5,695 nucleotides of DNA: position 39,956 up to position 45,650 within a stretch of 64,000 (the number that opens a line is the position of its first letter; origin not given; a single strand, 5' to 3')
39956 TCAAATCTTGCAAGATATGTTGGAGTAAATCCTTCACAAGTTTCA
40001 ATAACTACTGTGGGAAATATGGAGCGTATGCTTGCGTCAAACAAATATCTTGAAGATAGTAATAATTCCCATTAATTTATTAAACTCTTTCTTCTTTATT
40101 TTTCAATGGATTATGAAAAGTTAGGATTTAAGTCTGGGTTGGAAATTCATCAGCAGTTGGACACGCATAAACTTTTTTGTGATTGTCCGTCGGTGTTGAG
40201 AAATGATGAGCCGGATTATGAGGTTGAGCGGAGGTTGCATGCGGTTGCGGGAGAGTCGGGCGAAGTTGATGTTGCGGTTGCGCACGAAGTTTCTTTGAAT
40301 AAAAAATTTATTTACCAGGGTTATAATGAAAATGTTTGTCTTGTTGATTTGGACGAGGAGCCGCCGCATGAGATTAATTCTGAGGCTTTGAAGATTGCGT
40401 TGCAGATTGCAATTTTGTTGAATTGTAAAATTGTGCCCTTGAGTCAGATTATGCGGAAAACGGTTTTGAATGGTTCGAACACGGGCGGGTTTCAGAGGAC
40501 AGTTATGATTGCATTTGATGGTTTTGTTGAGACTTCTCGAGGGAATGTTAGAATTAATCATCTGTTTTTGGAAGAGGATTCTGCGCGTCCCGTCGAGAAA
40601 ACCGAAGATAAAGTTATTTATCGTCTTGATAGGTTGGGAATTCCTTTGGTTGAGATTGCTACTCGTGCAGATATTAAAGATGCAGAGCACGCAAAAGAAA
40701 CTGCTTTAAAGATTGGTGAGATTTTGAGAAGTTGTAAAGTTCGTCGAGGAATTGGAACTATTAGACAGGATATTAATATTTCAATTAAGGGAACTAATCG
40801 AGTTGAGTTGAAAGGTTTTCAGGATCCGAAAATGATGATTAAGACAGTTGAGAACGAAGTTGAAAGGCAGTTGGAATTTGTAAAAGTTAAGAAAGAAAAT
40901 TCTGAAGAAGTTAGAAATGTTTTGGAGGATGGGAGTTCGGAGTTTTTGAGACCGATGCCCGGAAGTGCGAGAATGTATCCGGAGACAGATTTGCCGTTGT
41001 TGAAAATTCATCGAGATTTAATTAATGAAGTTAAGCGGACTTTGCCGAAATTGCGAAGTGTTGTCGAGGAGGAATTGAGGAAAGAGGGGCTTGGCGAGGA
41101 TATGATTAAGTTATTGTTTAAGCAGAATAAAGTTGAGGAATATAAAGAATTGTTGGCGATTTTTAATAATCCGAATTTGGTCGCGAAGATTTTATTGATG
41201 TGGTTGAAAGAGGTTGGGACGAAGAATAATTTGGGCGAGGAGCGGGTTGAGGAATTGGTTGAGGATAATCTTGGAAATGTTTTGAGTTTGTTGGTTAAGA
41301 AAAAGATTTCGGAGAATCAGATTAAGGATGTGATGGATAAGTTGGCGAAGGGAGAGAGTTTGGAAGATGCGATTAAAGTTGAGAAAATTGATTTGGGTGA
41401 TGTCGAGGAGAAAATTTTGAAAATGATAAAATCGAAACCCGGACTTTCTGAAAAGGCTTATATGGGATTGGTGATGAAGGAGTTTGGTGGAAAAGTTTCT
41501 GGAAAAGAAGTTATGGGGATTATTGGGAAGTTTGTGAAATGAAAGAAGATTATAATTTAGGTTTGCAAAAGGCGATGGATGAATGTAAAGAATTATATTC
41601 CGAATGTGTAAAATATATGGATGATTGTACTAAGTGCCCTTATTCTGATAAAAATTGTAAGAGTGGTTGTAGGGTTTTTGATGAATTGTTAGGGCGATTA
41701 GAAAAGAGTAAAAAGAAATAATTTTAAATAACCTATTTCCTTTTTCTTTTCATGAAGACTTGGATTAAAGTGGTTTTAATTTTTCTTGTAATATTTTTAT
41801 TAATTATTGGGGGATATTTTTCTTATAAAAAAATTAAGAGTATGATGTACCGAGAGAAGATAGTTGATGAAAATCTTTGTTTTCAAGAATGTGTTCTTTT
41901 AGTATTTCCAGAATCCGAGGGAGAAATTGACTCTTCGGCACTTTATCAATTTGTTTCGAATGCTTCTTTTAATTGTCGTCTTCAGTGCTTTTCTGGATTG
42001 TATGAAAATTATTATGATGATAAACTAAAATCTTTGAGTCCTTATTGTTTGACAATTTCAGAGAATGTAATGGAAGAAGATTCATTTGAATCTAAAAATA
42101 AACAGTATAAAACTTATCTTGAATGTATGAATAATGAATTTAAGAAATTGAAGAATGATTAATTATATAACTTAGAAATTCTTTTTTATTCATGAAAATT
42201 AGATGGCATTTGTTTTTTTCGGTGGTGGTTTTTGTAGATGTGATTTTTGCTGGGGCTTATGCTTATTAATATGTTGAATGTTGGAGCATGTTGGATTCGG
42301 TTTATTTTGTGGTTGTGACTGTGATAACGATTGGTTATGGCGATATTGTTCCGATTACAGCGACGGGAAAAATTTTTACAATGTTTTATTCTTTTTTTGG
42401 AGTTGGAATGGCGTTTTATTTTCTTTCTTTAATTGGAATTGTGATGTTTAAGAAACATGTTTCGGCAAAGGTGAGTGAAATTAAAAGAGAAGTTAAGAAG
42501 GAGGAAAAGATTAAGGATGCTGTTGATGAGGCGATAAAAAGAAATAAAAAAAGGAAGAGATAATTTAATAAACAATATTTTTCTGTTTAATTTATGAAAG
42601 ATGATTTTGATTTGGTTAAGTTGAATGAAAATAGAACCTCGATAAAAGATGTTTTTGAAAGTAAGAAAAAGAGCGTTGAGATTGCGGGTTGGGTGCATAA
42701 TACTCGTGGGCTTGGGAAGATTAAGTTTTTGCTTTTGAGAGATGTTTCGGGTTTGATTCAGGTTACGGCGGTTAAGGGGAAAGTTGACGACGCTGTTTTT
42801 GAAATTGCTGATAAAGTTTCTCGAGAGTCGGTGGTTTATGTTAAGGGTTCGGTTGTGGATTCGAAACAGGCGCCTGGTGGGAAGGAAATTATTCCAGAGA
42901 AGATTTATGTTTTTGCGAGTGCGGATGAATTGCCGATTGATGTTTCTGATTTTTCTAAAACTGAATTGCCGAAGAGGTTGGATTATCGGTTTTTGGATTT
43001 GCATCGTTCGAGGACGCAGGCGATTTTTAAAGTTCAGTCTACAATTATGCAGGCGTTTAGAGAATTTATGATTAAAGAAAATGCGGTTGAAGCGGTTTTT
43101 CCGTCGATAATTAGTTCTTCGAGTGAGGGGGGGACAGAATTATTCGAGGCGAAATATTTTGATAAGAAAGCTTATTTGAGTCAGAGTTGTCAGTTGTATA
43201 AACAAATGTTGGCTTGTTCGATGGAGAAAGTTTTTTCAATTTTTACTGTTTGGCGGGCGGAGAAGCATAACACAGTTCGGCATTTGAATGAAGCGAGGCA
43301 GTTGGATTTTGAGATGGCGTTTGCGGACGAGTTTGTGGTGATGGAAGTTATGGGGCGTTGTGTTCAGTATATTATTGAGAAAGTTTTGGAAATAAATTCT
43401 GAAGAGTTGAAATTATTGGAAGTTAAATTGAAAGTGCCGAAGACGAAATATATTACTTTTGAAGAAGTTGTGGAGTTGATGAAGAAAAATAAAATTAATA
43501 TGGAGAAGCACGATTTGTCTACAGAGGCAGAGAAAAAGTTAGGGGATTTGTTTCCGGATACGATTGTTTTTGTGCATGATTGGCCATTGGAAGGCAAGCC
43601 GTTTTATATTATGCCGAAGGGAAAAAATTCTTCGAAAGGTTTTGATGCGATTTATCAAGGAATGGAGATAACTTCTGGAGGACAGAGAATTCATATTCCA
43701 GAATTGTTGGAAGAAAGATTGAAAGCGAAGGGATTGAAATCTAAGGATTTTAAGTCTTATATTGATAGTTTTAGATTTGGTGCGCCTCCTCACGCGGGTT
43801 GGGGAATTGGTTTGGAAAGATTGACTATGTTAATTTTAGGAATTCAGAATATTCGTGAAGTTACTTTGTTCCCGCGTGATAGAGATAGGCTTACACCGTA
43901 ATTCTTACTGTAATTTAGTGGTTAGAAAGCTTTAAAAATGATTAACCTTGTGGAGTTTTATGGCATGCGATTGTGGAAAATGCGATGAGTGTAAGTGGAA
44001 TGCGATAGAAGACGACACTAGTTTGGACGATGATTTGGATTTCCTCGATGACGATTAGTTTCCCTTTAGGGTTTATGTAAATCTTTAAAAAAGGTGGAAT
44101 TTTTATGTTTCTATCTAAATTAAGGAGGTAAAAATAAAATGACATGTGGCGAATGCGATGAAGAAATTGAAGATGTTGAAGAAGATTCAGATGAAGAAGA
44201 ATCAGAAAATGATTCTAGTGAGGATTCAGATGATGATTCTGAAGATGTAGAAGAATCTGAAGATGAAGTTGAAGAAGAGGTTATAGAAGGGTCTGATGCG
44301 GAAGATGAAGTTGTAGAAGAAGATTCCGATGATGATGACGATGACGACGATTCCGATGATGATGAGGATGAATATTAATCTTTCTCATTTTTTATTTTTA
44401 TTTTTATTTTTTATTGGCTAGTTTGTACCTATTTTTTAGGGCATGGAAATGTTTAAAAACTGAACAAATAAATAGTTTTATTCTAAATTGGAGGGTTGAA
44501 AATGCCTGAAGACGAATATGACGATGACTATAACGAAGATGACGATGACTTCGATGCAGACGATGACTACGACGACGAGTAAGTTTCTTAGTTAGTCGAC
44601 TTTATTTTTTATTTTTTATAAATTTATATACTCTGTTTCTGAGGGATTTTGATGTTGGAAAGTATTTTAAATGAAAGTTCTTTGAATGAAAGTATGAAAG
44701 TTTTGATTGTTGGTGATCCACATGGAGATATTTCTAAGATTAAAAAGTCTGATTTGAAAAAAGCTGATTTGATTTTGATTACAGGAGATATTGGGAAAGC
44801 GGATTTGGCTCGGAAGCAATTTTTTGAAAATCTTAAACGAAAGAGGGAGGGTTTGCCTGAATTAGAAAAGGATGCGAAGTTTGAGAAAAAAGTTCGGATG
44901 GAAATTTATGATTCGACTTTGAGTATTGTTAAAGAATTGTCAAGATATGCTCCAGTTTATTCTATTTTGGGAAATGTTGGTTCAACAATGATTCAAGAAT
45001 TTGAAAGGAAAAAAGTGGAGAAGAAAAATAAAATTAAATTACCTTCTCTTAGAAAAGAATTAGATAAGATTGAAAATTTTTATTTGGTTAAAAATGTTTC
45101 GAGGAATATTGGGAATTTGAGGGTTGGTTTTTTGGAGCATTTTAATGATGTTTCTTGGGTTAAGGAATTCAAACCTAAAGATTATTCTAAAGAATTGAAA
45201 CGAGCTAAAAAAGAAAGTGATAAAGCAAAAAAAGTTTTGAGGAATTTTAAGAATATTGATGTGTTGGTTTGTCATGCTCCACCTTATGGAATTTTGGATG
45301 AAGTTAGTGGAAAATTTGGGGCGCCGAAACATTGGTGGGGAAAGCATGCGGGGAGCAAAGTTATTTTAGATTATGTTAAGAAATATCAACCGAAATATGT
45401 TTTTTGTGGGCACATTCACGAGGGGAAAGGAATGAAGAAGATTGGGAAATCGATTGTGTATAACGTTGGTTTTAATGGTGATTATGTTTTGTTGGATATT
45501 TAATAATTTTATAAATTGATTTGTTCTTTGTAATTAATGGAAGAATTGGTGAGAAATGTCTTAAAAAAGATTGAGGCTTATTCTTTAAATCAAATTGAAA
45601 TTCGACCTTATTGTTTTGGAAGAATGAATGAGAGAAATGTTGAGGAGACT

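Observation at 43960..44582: Cluster of three tandem small hyperacidic ORFs, two beginning with CxxC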

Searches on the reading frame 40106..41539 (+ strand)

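Call 6: search_protein_families(library=pfam, proteins=[window:40106-41539:+], max_evalue=0.01)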
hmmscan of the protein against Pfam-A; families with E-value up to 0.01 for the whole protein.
window:40106-41539:+ (478 aa): 2 families
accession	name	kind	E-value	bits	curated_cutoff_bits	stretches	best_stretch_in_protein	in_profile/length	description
PF02934.20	GatB_N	-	8e-53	179.8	23.4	1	10-306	3-276/277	GatB/GatE catalytic domain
PF02637.23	GatB_Yqey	-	0.00063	20.1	27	1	350-473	7-144/148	GatB domain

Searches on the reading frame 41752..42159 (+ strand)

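Call 6: search_protein_families(library=pfam, proteins=[window:41752-42159:+], max_evalue=0.01)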
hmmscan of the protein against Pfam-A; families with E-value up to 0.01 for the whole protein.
window:41752-42159:+ (136 aa): 0 families

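Call 33: search_protein_families(library=ncbifam, proteins=[window:41752-42159:+], max_evalue=1)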
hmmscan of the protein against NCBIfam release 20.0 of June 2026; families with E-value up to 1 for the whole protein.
window:41752-42159:+ (136 aa): 1 family
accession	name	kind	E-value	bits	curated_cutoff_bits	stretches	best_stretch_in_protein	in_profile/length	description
NF045939.1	MHJ_0274_fam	hypoth_equivalog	0.38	10.5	80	1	7-44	2-39/165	MHJ_0274 family protein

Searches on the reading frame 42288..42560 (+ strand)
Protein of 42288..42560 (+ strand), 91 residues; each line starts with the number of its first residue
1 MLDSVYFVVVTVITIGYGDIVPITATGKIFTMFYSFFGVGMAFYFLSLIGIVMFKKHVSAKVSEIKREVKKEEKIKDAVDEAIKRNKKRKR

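Call 6: search_protein_families(library=pfam, proteins=[window:42288-42560:+], max_evalue=0.01)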
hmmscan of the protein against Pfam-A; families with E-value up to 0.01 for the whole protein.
window:42288-42560:+ (91 aa): 2 families
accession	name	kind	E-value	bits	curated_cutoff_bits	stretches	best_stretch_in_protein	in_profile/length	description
PF07885.22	Ion_trans_2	-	3e-16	59.5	22.5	1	2-54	26-78/79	Ion channel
PF00520.37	Ion_trans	-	0.00039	20.1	25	1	2-49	175-229/241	Ion transport protein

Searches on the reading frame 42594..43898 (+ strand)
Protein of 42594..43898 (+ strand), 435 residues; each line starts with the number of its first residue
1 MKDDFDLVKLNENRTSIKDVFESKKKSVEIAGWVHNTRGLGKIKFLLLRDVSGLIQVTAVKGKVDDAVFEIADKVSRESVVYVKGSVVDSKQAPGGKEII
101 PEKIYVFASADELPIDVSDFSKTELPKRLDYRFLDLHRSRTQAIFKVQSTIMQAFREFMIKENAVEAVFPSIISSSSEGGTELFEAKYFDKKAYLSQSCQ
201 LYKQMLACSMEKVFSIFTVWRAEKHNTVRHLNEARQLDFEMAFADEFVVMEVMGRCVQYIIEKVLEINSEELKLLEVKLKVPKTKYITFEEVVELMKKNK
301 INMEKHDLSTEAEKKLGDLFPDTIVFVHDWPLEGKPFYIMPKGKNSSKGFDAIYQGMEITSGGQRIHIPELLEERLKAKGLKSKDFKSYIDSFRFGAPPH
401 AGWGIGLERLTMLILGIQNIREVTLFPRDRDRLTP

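Call 6: search_protein_families(library=pfam, proteins=[window:42594-43898:+], max_evalue=0.01)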
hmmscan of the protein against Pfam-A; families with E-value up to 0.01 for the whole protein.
window:42594-43898:+ (435 aa): 3 families
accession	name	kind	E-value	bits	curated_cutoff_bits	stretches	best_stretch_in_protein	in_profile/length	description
PF00152.25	tRNA-synt_2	-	8.2e-73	245.6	25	1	127-429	4-307/308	tRNA synthetases class II (D, K and N)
PF01336.31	tRNA_anti-codon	-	7.2e-16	58.3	27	1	28-106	1-74/75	OB-fold nucleic acid binding domain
PF01409.25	tRNA-synt_2d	-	5.6e-05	23.2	19.8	1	401-423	213-235/246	tRNA synthetases class II core domain (F)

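Call 17: find_related_loci(query=window:42594-43898:+, collection=genome_contigs, flank=3000)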
Query window:42594-43898:+ (435 aa) in genome_contigs; peptide patterns used: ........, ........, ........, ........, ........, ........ (x = any residue, [..] = any of these).
338 stretches matched a pattern; 133 encode a relative of the query (tblastn E <= 1e-3); the best 80 are kept; 80 distinct loci.
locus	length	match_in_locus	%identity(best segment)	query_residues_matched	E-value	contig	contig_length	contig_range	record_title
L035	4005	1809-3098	79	6-435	0e+0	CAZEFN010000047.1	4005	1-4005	MAG TPA_asm: Candidatus Woesearchaeota archaeon isolate SRP118108_co2_391 genome assembly, contig: k141_1089762, whole g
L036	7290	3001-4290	78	6-435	0e+0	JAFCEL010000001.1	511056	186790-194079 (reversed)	Candidatus Pacearchaeota archaeon isolate Meg22_1214_Bin_108 Meg22_1214_Bin_108_scaffold_14, whole genome shotgun sequen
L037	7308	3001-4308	73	3-435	0e+0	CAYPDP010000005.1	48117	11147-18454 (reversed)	MAG TPA_asm: Candidatus Woesearchaeota archaeon isolate SRP216583_co1_179 genome assembly, contig: NODE_395_length_48117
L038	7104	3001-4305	74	1-435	0e+0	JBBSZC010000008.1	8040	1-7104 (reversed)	MAG: Nanoarchaeota archaeon isolate H43-bin014_1 H43_bin014_1_000000000008, whole genome shotgun sequence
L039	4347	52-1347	74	8-435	0e+0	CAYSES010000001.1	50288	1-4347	MAG TPA_asm: Candidatus Woesearchaeota archaeon isolate binchicken_co150_92 genome assembly, contig: NODE_1368_length_50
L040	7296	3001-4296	74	4-435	0e+0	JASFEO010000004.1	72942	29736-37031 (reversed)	MAG: Candidatus Pacearchaeota archaeon isolate D0606M12metaG_Bin_371 D0606M12metaG_FD_scaffold_22_c1, whole genome shotg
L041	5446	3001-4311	71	3-435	0e+0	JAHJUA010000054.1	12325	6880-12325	MAG: Nanoarchaeota archaeon isolate OS_PC_MetaG.mb.77 OS_PC_MetaG.mb.77_k141_294832, whole genome shotgun sequence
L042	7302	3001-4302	71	4-435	0e+0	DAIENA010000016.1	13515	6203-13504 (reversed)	MAG TPA_asm: archaeon isolate clean1986 NODE_16_length_13515_cov_15.426179, whole genome shotgun sequence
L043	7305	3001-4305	72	1-435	0e+0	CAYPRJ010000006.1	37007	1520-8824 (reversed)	MAG TPA_asm: Candidatus Woesearchaeota archaeon isolate SRP141376_co1_231 genome assembly, contig: NODE_2641_length_3700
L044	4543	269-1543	75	12-435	0e+0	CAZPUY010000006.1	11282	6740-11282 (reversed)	MAG TPA_asm: Candidatus Woesearchaeota archaeon isolate SRP185410_co2_286 genome assembly, contig: NODE_7428_length_1128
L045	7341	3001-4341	72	5-435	0e+0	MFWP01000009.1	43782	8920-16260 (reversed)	MAG: Candidatus Pacearchaeota archaeon RBG_19FT_COMBO_34_9 rbg_19ft_combo_scaffold_487, whole genome shotgun sequence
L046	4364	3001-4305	73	3-435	0e+0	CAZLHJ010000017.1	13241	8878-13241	MAG TPA_asm: Candidatus Woesearchaeota archaeon isolate SRP093185_co1_88 genome assembly, contig: NODE_3279_length_13241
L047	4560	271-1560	72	1-435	0e+0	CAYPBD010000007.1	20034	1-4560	MAG TPA_asm: Candidatus Woesearchaeota archaeon isolate binchicken_co34_497 genome assembly, contig: NODE_4264_length_20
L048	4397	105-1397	70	6-435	0e+0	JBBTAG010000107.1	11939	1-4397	MAG: Nanoarchaeota archaeon isolate H41-bin129_1 H41_bin129_1_000000000107, whole genome shotgun sequence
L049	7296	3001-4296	71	10-435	0e+0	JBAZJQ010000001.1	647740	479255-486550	MAG: Candidatus Pacearchaeota archaeon isolate SO_2017_LW4_123 scaffold_30_c1_LW137-91_2017, whole genome shotgun sequen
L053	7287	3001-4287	69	11-435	0e+0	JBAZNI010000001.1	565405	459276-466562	MAG: Candidatus Pacearchaeota archaeon isolate SO_2017_LW4_63 scaffold_44_c1_LW137-91_2017, whole genome shotgun sequenc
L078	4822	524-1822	75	4-435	0e+0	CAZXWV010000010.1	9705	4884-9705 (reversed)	MAG TPA_asm: Candidatus Woesearchaeota archaeon isolate SRP050083_co2_138 genome assembly, contig: NODE_5700_length_9705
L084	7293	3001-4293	64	6-435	0e+0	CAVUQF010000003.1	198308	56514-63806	MAG: uncultured Nanoarchaeota archaeon isolate MFD01689.bin.1.29 genome assembly, contig: contig_64605, whole genome sho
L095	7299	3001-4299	59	4-435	1e-173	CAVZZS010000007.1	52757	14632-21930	MAG: uncultured Nanoarchaeota archaeon isolate MFD01689.bin.2.81 genome assembly, contig: contig_62822, whole genome sho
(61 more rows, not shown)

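Call 18: find_related_loci(query=window:42594-43898:+, collection=metagenome_contigs, flank=3000)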
Query window:42594-43898:+ (435 aa) in metagenome_contigs; peptide patterns used: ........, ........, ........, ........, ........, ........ (x = any residue, [..] = any of these).
599 stretches matched a pattern (row limit reached: there are more); 236 encode a relative of the query (tblastn E <= 1e-3); the best 80 are kept; 80 distinct loci.
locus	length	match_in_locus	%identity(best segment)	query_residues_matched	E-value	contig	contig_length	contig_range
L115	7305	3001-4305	77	1-435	0e+0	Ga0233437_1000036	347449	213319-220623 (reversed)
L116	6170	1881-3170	79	6-435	0e+0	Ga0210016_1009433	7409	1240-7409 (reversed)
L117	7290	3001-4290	79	6-435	0e+0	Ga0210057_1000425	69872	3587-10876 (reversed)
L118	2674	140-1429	79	6-435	0e+0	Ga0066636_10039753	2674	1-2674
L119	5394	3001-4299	78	3-435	0e+0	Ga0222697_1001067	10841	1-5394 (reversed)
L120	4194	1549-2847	75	3-435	0e+0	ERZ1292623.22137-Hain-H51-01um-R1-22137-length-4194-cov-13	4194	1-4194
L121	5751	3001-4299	73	3-435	0e+0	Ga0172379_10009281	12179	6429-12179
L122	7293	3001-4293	78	4-435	0e+0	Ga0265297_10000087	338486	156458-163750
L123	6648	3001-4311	74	1-435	0e+0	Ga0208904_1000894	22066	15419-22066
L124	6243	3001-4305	74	1-435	0e+0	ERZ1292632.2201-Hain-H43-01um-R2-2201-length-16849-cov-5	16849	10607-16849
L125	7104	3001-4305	74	1-435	0e+0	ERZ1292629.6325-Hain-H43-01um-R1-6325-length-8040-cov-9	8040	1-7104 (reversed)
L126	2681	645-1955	71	3-435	0e+0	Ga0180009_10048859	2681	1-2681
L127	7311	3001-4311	75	1-435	0e+0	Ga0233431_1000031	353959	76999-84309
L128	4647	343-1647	77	1-435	0e+0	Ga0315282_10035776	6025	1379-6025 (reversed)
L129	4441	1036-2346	74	1-435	0e+0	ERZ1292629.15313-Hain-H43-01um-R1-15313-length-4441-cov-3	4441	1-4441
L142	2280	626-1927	72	6-435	0e+0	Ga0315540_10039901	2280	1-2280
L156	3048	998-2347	68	6-435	0e+0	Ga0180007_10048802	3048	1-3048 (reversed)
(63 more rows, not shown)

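Call 66: search_protein_families(library=pfam, proteins=[L035:3244-3318:+, L156:2452-2529:+, L128:2001-2099:+, L078:1928-2011:+, L084:4378-4509:+, L095:4370-4504:+, L053:4319-4426:+, L142:2009-2086:+], max_evalue=10)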
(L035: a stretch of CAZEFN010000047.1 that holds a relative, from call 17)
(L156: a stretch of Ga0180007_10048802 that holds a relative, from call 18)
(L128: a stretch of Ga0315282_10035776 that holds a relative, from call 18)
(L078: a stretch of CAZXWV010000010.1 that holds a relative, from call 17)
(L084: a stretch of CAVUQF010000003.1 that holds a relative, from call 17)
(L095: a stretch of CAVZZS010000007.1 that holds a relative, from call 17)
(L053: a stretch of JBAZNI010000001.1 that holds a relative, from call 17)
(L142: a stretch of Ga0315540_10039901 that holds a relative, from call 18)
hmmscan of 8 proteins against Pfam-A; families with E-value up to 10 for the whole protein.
L035:3244-3318:+ (25 aa): 0 families

L156:2452-2529:+ (26 aa): 0 families

L128:2001-2099:+ (33 aa): 0 families

L078:1928-2011:+ (28 aa): 0 families

L084:4378-4509:+ (44 aa): 0 families

L095:4370-4504:+ (45 aa): 0 families

L053:4319-4426:+ (36 aa): 0 families

L142:2009-2086:+ (26 aa): 0 families

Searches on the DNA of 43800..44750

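Call 71: search_rna_families(source=window, start=43800, end=44750, threshold=evalue, max_evalue=1)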
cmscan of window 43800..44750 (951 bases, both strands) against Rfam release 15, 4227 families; matches with E-value up to 1: 4.
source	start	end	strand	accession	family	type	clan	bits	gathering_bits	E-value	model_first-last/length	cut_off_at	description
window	44187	44233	+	RF01737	flpD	Cis-reg;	-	21.5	40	0.042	1-47/47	no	flpD RNA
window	44555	44654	+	RF01226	snoZ5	Gene; snRNA; snoRNA; CD-box;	CL00045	20.8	60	0.95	1-113/113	no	Small nucleolar RNA Z5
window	44298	44358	+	RF01139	sR2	Gene; snRNA; snoRNA; CD-box;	-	20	42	0.062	1-57/57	no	Small nucleolar RNA sR2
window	44146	44224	-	RF02706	TeloSII_ncR30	Gene; sRNA;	-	17.5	86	0.18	1-226/226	no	TeloSII non coding RNA 30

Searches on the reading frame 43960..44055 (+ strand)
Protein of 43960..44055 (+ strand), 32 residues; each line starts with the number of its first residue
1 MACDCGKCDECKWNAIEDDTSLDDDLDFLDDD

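Call 6: search_protein_families(library=pfam, proteins=[window:43960-44055:+], max_evalue=0.01)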
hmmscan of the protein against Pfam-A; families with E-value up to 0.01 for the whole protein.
window:43960-44055:+ (32 aa): 0 families

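Call 33: search_protein_families(library=ncbifam, proteins=[window:43960-44055:+], max_evalue=1)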
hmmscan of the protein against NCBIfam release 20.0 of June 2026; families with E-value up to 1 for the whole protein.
window:43960-44055:+ (32 aa): 0 families

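Call 57: search_protein_families(library=phrogs, proteins=[window:43960-44055:+], max_evalue=1)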
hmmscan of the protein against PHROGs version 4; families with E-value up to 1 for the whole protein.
window:43960-44055:+ (32 aa): 0 families

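Call 58: search_protein_families(library=padloc, proteins=[window:43960-44055:+], max_evalue=1)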
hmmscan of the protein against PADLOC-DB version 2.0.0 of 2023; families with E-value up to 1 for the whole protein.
window:43960-44055:+ (32 aa): 0 families

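Call 59: search_solved_structures(query=window:43960-44055:+, max_evalue=10)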
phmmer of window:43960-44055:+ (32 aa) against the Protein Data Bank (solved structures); distinct sequences matched with E-value up to 10: 1.
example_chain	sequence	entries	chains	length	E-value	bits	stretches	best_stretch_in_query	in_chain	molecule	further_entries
1frd_A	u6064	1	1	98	5.2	11.2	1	2-32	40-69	HETEROCYST [2FE-2S] FERREDOXIN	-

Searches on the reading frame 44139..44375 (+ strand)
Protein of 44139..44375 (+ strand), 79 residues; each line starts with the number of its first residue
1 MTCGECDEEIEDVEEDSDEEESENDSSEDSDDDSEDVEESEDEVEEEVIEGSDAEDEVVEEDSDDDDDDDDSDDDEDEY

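Call 6: search_protein_families(library=pfam, proteins=[window:44139-44375:+], max_evalue=0.01)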
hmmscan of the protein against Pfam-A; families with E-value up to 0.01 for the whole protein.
window:44139-44375:+ (79 aa): 0 families

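Call 30: find_homologous_proteins(query=window:44139-44375:+, region=1-40, max_evalue=10)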
Query window:44139-44375:+, residues 1-40: 37 candidates shared short words with the query, none scored E <= 10.

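Call 33: search_protein_families(library=ncbifam, proteins=[window:44139-44375:+], max_evalue=1)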
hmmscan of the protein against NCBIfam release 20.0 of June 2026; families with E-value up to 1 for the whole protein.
window:44139-44375:+ (79 aa): 0 families

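Call 57: search_protein_families(library=phrogs, proteins=[window:44139-44375:+], max_evalue=1)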
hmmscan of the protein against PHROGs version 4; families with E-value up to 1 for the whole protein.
window:44139-44375:+ (79 aa): 1 family
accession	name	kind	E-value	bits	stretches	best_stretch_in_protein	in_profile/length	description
phrog_2816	-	other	0.15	13.3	1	1-23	1-23/43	protease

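Call 58: search_protein_families(library=padloc, proteins=[window:44139-44375:+], max_evalue=1)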
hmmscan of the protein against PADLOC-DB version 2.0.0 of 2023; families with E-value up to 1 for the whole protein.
window:44139-44375:+ (79 aa): 0 families

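Call 64: predict_structure(protein=window:44139-44375:+)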
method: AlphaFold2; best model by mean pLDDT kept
length: 79 residues; sequences in the alignment: 1
mean_pLDDT: 59.9   pTM: 0.13
mean pLDDT of the five models: 59.9, 55.0, 51.5, 50.6, 50.1
residues with pLDDT >= 90: 0; 70-90: 2; 50-70: 74; < 50: 3
segments of 3 or more residues with pLDDT < 50: none
pLDDT, mean of each block of 10 residues (from residue 1): 60 57 56 60 59 63 60 64
secondary structure: DSSP gave nothing for this model
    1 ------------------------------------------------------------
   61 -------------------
elements in order:

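Call 66: search_protein_families(library=pfam, proteins=[window:44139-44375:+], max_evalue=10)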
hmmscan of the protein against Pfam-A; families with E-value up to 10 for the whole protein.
window:44139-44375:+ (79 aa): 0 families

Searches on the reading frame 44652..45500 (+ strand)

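Call 6: search_protein_families(library=pfam, proteins=[window:44652-45500:+], max_evalue=0.01)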
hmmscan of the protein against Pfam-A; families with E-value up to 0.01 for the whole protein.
window:44652-45500:+ (283 aa): 3 families
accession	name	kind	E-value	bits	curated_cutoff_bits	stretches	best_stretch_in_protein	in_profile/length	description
PF00149.33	Metallophos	-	2.5e-14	54.6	21.5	1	15-257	1-190/191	Calcineurin-like phosphoesterase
PF14582.11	Metallophos_3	-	7.6e-14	52.1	28.2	1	179-283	151-249/259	Metallophosphoesterase, calcineurin superfamily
PF12850.12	Metallophos_2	-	7.4e-09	36.2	27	0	90-273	39-133/154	Calcineurin-like phosphoesterase superfamily domain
